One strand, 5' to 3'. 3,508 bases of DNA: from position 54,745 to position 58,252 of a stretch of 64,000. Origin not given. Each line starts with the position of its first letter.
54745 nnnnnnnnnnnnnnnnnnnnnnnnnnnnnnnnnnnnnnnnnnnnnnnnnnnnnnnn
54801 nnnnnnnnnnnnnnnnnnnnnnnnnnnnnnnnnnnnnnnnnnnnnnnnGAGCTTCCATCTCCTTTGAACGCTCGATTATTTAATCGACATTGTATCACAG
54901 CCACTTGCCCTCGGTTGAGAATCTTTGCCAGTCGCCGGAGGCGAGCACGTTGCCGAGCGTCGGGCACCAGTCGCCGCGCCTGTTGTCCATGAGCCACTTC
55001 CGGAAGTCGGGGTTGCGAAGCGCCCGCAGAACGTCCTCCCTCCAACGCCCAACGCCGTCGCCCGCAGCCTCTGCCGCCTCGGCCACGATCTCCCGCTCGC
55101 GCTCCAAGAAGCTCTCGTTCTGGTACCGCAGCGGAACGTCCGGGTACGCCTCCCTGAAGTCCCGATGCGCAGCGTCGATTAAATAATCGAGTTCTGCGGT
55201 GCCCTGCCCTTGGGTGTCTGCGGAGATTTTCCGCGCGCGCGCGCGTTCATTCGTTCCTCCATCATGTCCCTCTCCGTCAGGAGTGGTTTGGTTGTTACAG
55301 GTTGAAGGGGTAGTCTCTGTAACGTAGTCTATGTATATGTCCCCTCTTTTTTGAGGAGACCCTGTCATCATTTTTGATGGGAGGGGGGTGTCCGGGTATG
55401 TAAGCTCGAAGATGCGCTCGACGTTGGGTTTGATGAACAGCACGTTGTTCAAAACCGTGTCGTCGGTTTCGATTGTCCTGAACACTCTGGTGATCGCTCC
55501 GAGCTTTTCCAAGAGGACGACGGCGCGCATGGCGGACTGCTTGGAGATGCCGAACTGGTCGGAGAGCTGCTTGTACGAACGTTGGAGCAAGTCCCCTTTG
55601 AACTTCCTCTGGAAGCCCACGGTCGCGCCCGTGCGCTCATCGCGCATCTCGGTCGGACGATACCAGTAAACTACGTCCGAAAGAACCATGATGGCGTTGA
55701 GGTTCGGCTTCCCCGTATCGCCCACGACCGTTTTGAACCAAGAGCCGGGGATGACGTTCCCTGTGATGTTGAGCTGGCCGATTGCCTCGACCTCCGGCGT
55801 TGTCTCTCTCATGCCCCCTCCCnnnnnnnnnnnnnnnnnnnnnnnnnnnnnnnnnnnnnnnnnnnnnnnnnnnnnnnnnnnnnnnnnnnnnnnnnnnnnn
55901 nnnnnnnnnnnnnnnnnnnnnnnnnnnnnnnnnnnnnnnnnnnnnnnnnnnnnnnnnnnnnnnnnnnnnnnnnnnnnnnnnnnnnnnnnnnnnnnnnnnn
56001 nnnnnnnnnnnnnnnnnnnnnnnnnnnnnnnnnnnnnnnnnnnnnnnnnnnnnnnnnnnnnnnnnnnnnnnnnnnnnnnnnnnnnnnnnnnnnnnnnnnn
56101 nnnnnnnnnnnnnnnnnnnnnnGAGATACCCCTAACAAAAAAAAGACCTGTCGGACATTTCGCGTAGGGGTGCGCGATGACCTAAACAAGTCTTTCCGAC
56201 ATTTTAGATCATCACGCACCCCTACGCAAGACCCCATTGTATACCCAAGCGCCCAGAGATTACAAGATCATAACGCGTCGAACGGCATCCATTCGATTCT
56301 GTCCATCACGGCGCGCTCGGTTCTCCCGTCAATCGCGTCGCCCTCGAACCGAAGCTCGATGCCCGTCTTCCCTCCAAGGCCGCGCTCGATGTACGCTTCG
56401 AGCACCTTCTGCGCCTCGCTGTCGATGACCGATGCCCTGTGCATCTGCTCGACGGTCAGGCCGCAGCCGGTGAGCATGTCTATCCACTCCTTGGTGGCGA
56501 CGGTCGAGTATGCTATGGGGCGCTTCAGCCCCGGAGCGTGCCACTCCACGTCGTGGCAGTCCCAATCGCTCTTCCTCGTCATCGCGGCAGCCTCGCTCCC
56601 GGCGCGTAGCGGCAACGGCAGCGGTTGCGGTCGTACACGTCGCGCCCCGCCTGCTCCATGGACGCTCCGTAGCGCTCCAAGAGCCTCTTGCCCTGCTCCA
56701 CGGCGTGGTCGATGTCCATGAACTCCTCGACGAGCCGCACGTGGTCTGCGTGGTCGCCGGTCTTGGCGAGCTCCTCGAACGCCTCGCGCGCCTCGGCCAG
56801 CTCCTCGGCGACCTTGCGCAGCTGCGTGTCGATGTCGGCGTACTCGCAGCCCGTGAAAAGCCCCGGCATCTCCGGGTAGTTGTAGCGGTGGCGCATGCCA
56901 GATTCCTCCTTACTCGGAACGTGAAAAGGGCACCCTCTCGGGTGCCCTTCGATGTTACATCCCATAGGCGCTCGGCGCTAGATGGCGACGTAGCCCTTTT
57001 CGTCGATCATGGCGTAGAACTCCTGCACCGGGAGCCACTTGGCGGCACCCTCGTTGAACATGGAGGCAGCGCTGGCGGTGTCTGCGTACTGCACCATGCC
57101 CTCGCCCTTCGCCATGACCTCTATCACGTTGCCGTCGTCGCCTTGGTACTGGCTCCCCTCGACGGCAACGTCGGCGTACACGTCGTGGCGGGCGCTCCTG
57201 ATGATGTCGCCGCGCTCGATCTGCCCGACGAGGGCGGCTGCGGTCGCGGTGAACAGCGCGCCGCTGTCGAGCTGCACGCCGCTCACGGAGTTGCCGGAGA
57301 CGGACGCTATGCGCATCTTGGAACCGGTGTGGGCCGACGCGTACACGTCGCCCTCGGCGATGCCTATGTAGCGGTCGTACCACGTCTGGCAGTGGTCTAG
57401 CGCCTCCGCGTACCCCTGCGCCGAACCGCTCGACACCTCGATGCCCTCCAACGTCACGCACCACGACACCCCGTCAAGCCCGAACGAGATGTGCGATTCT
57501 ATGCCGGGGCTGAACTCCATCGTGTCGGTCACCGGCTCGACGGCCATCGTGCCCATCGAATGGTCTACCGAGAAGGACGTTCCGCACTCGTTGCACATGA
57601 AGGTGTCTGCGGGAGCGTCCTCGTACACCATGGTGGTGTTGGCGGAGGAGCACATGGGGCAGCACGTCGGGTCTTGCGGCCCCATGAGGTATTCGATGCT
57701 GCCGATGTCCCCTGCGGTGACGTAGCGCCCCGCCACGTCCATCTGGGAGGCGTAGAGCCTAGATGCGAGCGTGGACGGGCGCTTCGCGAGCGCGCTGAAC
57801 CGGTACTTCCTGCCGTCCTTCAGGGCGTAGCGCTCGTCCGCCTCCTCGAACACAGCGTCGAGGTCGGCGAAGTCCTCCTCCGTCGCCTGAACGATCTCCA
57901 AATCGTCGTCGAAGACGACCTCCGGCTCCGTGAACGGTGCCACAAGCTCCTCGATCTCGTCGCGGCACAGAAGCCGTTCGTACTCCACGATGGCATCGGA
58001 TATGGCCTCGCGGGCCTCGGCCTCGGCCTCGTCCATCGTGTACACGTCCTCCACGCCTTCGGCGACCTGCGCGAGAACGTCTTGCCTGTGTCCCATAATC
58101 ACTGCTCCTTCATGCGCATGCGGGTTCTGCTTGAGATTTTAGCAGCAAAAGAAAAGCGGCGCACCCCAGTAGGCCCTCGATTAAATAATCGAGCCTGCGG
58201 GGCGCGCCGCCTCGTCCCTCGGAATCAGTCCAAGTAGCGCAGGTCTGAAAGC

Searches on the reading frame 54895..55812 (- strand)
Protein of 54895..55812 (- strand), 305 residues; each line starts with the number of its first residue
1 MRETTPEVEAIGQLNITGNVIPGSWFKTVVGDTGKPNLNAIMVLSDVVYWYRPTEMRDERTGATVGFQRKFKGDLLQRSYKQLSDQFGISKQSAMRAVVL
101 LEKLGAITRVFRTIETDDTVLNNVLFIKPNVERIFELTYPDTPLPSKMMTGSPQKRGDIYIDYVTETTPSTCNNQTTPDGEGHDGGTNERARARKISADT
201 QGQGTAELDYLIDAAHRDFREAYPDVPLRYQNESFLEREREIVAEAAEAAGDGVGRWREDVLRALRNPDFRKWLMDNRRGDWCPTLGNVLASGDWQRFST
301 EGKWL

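Call 31: search_protein_families(library=pfam, proteins=[window:54895-55812:-], max_evalue=0.05)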
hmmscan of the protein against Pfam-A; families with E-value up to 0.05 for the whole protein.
window:54895-55812:- (305 aa): 1 family
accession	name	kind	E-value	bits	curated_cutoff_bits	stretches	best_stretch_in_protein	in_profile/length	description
PF12802.13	MarR_2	-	0.001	19.6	27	1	81-110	24-53/61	MarR family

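Call 32: search_protein_families(library=phrogs, proteins=[window:54895-55812:-], max_evalue=0.01)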
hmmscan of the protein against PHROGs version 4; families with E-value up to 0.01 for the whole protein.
window:54895-55812:- (305 aa): 4 families
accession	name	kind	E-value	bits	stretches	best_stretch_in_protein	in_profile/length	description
phrog_270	-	DNA, RNA and nucleotide metabolism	3.1e-14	54.1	1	5-199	8-163/383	replication initiation protein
phrog_391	-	DNA, RNA and nucleotide metabolism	0.00012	22.8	1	70-128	30-89/298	replication initiation O-like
phrog_8102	-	DNA, RNA and nucleotide metabolism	0.0021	18.2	1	66-114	48-95/337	replication initiation protein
phrog_678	-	DNA, RNA and nucleotide metabolism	0.0053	17.4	1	78-173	86-194/346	replication initiation O-like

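Call 34: find_homologous_proteins(query=window:54895-55812:-, max_evalue=0.001)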
Query window:54895-55812:- (305 aa): 810 proteins with E <= 0.001 among 5547 candidates; the best 120 are listed.
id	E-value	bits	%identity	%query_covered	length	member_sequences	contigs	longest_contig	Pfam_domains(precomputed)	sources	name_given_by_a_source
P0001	5.3e-203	691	98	100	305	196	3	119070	-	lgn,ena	-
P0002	7.0e-183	625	89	100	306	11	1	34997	-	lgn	-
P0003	7.7e-123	427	66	100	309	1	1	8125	-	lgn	-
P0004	1.7e-120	420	64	100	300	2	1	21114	-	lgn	-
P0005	1.5e-87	312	59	89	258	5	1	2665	-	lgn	-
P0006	1.8e-77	278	62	71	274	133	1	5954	PF13730.13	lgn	-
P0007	5.3e-52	195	34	99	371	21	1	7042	-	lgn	-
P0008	6.2e-49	185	51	55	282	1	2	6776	-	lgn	-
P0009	1.3e-48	184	49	63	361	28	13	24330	PF19481.4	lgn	-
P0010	2.6e-48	183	58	44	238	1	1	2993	-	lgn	-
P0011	3.3e-48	182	48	64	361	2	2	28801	PF19481.4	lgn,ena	-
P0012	4.0e-48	182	48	64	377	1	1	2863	-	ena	-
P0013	4.2e-48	182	38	88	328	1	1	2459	PF19481.4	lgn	-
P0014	5.7e-48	182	55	48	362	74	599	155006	PF19481.4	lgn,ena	-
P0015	6.3e-48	181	50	60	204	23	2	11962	-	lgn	-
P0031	4.3e-47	179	58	46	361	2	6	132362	PF19481.4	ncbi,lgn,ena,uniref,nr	ncbi:DUF6017 domain-containing protein [[Clostridium] symbiosum]|uniref:DUF6017 domain-containing pr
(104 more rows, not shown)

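Call 35: find_encoding_contigs(protein=P0004, flank=10000, max_places=3)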
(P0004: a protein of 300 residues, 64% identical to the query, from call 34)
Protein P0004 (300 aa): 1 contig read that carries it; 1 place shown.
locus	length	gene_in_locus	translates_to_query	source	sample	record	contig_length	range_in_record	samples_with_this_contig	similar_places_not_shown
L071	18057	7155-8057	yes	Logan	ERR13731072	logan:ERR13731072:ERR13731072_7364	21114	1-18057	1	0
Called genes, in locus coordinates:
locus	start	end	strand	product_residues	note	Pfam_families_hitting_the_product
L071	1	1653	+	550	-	?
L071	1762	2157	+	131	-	-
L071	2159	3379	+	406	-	PF01139:RtcB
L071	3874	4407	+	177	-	-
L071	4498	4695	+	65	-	-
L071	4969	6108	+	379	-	-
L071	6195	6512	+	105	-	-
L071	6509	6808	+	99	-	-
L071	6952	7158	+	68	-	-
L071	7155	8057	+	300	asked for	-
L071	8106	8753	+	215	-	-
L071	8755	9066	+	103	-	-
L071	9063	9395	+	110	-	-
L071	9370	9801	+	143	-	-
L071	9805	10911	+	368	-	-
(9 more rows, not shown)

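Call 36: find_encoding_contigs(protein=P0002, flank=10000, max_places=3)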
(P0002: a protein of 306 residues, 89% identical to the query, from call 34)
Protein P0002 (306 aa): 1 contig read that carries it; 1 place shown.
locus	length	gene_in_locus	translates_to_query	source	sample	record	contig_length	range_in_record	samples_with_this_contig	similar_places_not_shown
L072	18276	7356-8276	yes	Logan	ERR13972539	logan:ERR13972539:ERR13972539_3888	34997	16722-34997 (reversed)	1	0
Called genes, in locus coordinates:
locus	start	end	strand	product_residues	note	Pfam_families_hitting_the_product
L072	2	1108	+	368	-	?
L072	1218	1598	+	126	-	-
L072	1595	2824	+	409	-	PF01139:RtcB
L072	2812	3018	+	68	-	-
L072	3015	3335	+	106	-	-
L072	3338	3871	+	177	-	-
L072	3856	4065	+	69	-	-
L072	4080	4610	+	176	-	-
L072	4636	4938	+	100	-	-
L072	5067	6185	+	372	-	-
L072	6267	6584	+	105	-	-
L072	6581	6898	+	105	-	-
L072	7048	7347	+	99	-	-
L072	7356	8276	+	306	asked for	-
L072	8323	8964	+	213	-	-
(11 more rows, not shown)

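Call 37: find_encoding_contigs(protein=P0003, flank=10000, max_places=3)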
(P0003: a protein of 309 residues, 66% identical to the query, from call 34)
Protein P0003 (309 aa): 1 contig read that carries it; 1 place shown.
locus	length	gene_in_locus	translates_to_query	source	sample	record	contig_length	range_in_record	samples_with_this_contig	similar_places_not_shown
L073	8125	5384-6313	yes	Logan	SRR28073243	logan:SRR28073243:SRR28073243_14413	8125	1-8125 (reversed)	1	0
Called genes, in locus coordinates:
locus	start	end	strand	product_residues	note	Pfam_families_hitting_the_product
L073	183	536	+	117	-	-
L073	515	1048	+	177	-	-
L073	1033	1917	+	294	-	PF01541:GIY-YIG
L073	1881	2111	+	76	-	-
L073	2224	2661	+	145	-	-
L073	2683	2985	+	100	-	-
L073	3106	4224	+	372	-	-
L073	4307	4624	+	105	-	-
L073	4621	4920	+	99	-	-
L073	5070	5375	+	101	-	-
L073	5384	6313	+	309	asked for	-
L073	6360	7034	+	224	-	-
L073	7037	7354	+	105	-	-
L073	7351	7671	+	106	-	-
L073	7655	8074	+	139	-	-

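Call 70: find_encoding_contigs(protein=P0031, flank=6000, max_places=4)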
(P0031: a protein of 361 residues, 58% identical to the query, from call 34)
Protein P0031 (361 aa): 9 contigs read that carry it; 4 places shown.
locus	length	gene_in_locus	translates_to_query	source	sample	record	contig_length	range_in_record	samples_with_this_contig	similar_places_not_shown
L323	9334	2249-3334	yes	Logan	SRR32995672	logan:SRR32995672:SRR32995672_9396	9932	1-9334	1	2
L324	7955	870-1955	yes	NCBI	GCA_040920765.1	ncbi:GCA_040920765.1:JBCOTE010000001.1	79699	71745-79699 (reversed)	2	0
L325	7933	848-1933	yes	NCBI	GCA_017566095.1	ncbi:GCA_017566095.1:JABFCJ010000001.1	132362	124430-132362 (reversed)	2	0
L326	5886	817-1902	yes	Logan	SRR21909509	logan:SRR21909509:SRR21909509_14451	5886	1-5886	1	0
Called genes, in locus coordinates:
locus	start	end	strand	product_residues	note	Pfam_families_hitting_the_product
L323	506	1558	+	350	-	PF00532:Peripla_BP_1, PF13407:Peripla_BP_4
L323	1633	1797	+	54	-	-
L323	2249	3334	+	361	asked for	PF19481:DUF6017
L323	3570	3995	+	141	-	PF19552:DUF6075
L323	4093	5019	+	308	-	PF17989:ALP_N, PF21522:MreB-like_C (faint)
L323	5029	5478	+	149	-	-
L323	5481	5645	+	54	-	-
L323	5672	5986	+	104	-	-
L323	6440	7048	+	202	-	-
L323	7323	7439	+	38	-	-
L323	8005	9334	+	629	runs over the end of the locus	PF00078:RVT_1, PF01348:Intron_maturas2, PF21368:AI2M-like_HNH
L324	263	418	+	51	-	-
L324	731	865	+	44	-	-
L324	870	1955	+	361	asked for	PF19481:DUF6017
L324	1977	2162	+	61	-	PF12844:HTH_19, PF13560:HTH_31, PF01381:HTH_3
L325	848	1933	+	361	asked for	PF19481:DUF6017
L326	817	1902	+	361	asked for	PF19481:DUF6017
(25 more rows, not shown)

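Call 83: search_solved_structures(query=A3, max_evalue=1)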
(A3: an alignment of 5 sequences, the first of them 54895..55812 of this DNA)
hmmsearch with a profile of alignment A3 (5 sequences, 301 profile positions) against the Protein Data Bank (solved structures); distinct sequences matched with E-value up to 1: 6.
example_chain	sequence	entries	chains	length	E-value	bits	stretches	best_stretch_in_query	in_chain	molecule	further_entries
3pn7_A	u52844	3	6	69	0.024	17.5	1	54-90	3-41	Myosin heavy chain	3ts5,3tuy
3cta_A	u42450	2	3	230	0.092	15.6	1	82-112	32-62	Riboflavin kinase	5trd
3jtd_A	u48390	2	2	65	0.28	14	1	56-90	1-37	Myosin heavy chain, striated adductor muscle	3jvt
29sb_A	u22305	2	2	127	0.31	13.9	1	200-269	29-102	KABLE2.5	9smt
1wv3_A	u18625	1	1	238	0.32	13.8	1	113-175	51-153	similar to DNA segregation ATPase and related proteins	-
1ku9_A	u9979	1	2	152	0.7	12.7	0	213-264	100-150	hypothetical protein MJ223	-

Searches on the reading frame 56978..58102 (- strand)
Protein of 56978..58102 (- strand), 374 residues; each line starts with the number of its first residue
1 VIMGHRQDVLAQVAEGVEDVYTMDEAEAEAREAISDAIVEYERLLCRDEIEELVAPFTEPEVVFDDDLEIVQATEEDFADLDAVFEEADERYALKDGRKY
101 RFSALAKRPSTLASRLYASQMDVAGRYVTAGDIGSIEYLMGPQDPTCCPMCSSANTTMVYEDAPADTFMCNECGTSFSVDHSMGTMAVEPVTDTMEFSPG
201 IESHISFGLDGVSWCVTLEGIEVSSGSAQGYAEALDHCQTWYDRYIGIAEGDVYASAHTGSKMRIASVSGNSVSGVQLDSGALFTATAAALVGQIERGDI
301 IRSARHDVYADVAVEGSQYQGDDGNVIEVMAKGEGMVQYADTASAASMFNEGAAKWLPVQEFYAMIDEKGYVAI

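Call 31: search_protein_families(library=pfam, proteins=[window:56978-58102:-], max_evalue=0.05)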
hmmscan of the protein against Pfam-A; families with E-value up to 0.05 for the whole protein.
window:56978-58102:- (374 aa): 5 families
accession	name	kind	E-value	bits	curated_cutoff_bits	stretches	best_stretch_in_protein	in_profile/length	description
PF00320.33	GATA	-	0.014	15.4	26.8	1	148-177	1-30/36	GATA zinc finger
PF09723.15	Zn_ribbon_8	-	0.019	15.4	34.4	0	168-184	6-22/41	Zinc ribbon domain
PF12760.12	Zn_ribbon_IS1595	-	0.025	15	25.4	1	146-175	19-45/46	Transposase zinc-ribbon domain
PF23451.1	Zn_ribbon_PaaD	-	0.029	14.4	27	0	140-177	9-49/53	PaaD zinc beta ribbon domain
PF09526.16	DUF2387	-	0.048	14.1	25.9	0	147-176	10-39/72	Probable metal-binding protein (DUF2387)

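Call 32: search_protein_families(library=phrogs, proteins=[window:56978-58102:-], max_evalue=0.01)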
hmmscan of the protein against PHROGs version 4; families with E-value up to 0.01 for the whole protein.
window:56978-58102:- (374 aa): 0 families

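Call 81: search_solved_structures(query=window:56978-58102:-, max_evalue=1)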
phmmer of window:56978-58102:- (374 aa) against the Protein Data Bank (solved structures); distinct sequences matched with E-value up to 1: 4.
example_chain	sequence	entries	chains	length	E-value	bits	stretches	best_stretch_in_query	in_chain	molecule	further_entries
8gmn_A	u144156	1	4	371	0.036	16.3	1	72-152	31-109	Complement C1s subcomponent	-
5o9b_A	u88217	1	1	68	0.04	16.2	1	139-179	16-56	Endothelial transcription factor GATA-2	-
2emp_A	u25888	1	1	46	0.28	13.4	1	167-188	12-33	Zinc finger protein 347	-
3jz4_A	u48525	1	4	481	0.45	12.7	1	24-103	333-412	Succinate-semialdehyde dehydrogenase [NADP+]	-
